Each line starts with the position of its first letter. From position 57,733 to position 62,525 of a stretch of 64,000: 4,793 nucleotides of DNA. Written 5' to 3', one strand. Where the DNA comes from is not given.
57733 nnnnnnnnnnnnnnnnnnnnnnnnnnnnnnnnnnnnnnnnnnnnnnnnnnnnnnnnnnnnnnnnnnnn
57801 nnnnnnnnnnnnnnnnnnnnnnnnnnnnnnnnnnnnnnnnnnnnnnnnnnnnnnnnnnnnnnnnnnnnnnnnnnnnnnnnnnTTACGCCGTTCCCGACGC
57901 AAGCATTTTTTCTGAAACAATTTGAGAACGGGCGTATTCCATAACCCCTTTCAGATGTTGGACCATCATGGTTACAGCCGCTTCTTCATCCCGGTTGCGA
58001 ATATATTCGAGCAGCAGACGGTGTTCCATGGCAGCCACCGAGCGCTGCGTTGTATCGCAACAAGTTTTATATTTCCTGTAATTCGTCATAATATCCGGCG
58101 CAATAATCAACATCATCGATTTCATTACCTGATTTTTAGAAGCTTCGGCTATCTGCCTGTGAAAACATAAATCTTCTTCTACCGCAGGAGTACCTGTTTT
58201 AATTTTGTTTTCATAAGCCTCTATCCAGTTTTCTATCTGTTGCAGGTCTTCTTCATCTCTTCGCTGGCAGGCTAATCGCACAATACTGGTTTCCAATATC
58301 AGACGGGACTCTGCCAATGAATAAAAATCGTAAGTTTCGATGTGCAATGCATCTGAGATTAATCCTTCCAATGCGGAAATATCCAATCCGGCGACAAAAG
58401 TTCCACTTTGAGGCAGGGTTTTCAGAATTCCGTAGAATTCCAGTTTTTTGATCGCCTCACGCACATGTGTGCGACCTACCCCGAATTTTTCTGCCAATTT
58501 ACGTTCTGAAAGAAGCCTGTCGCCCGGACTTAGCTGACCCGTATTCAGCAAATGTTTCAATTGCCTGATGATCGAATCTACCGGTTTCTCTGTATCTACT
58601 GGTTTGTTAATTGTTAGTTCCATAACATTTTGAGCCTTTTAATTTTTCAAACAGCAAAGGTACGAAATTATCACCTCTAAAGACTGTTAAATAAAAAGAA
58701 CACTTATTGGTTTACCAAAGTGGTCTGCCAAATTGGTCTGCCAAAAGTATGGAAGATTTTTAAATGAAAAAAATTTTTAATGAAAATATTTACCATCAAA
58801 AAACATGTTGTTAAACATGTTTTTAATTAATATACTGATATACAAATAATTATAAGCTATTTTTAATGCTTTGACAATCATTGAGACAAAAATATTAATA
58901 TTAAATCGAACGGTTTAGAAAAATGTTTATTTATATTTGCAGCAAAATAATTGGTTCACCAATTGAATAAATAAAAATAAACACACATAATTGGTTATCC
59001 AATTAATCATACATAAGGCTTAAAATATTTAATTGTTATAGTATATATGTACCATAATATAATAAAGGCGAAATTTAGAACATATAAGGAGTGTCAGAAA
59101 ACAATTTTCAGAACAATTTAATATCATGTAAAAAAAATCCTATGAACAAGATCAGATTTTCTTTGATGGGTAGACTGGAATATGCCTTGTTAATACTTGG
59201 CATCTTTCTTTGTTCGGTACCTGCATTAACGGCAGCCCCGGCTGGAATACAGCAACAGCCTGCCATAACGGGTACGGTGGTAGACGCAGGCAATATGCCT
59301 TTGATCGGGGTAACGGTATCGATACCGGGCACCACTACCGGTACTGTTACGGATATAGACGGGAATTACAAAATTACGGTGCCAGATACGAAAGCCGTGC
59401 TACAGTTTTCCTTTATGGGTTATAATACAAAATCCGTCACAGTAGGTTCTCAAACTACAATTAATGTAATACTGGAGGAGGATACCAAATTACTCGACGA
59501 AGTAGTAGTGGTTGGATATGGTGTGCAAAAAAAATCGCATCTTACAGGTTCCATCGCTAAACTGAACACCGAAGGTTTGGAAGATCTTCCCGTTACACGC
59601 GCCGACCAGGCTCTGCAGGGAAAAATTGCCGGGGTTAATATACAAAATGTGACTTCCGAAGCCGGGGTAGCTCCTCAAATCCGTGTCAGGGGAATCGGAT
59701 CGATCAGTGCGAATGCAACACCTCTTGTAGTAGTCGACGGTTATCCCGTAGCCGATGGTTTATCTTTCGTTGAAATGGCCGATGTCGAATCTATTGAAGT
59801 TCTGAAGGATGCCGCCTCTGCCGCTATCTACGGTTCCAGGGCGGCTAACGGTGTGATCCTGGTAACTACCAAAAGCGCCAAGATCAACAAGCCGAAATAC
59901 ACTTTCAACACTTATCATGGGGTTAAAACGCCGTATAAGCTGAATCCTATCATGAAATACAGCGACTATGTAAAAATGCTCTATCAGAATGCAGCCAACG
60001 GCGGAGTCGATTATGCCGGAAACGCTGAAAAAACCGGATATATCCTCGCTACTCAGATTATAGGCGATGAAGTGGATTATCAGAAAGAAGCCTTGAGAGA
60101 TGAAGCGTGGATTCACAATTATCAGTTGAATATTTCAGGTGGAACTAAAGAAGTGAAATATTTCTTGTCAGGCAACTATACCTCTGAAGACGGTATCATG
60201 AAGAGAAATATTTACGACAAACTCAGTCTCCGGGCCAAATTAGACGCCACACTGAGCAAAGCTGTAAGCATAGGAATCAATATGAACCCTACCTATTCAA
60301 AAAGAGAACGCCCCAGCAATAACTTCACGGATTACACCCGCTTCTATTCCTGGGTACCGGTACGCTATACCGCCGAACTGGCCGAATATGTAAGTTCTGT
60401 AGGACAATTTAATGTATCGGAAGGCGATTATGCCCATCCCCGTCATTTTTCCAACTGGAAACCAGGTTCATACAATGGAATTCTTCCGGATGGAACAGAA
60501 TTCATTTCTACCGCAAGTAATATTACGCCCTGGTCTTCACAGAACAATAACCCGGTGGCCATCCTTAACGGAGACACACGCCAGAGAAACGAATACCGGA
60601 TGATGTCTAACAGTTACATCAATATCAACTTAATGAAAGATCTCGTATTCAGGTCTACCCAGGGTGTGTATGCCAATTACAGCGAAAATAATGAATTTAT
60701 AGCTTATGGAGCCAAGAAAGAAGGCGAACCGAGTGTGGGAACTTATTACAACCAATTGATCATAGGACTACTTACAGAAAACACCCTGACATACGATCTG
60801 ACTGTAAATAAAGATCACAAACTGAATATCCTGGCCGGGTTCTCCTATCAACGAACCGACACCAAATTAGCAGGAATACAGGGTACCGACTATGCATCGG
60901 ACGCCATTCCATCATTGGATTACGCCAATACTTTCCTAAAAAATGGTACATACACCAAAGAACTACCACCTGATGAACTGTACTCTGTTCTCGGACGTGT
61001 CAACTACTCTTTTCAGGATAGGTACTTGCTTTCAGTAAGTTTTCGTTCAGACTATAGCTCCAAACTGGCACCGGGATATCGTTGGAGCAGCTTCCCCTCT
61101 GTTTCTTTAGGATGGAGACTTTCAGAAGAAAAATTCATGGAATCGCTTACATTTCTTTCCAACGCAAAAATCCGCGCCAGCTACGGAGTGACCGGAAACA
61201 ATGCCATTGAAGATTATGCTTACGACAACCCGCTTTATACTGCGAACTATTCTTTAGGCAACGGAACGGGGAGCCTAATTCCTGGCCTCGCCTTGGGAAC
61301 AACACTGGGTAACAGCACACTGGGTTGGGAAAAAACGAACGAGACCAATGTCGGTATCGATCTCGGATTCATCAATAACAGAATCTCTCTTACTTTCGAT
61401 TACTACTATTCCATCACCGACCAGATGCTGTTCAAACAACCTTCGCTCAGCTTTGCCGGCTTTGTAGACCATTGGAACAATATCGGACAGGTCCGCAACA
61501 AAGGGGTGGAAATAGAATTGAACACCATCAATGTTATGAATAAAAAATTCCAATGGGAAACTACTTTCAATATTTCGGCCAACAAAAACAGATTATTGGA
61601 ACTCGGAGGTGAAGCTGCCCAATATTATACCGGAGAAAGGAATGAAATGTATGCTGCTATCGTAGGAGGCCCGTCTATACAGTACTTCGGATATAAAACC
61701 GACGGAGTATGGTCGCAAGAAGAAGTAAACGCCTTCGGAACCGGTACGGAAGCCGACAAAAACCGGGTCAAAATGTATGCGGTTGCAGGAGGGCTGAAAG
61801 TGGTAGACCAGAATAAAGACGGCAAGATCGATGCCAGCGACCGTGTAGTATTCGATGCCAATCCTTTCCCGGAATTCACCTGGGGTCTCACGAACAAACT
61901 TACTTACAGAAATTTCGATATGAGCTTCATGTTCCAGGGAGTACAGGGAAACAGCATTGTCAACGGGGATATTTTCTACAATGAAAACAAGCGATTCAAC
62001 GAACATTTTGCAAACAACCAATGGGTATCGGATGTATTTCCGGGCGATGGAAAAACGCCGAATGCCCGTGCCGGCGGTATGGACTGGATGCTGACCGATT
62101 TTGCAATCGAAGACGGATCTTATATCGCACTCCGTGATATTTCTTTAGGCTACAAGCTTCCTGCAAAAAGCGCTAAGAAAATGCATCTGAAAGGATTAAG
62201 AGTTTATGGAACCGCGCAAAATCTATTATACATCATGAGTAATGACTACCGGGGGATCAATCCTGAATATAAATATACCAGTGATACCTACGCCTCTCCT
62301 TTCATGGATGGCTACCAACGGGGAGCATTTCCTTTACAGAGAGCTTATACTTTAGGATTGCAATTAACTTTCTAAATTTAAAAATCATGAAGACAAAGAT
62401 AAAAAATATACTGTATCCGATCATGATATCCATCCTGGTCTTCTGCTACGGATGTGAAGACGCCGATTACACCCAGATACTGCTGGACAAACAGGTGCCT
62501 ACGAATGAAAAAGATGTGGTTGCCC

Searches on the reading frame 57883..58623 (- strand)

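Call 8: search_protein_families(library=pfam, proteins=[window:57883-58623:-], max_evalue=0.001)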
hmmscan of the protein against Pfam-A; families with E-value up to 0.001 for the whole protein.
window:57883-58623:- (246 aa): 2 families
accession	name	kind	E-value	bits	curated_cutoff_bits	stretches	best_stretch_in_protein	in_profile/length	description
PF07729.17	FCD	-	1.4e-24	87.3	24.3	1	103-225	2-124/125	FCD domain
PF00392.27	GntR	-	3.1e-17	62.4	27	1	16-77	3-64/64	Bacterial regulatory proteins, gntR family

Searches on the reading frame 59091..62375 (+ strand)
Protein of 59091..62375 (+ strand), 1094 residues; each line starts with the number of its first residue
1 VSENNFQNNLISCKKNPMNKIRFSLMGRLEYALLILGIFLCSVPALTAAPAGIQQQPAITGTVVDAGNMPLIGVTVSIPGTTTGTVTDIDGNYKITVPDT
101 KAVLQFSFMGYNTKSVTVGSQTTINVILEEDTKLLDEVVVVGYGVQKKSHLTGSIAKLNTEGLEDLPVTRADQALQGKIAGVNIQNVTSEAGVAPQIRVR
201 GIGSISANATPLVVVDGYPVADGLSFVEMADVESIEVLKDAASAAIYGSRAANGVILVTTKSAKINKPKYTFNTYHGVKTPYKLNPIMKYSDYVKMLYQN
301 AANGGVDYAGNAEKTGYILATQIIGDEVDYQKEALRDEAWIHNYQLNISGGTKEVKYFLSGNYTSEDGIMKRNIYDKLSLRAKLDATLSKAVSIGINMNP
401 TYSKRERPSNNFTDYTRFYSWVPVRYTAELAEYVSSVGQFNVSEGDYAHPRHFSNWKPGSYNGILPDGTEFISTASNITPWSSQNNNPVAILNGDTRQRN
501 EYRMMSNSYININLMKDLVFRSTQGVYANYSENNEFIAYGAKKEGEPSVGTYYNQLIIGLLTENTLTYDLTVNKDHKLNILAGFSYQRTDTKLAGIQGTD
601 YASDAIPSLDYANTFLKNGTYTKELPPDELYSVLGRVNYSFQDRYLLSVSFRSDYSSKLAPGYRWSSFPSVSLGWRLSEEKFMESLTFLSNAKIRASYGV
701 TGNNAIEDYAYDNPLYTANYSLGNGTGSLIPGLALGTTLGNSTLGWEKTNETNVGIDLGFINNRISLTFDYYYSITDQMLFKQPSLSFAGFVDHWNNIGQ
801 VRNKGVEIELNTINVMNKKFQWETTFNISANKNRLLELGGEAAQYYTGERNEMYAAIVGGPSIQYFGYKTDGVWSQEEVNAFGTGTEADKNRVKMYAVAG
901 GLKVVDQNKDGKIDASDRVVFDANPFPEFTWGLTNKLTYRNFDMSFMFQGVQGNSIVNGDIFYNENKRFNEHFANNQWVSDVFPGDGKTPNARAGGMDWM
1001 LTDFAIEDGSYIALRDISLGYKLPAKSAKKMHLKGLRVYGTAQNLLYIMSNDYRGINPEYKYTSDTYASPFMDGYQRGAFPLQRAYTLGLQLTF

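Call 8: search_protein_families(library=pfam, proteins=[window:59091-62375:+], max_evalue=0.001)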
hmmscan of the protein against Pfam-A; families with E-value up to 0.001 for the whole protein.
window:59091-62375:+ (1094 aa): 3 families
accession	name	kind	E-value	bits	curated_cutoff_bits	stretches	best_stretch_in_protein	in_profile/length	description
PF13715.12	CarbopepD_reg_2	-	3.5e-22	78.7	32.2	1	59-140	1-88/88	CarboxypepD_reg-like domain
PF07715.20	Plug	-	8.5e-20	71.7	23.9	1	148-255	2-107/107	TonB-dependent Receptor Plug Domain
PF13620.12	CarboxypepD_reg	-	2.3e-10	41.1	32.3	1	59-128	2-81/82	Carboxypeptidase regulatory-like domain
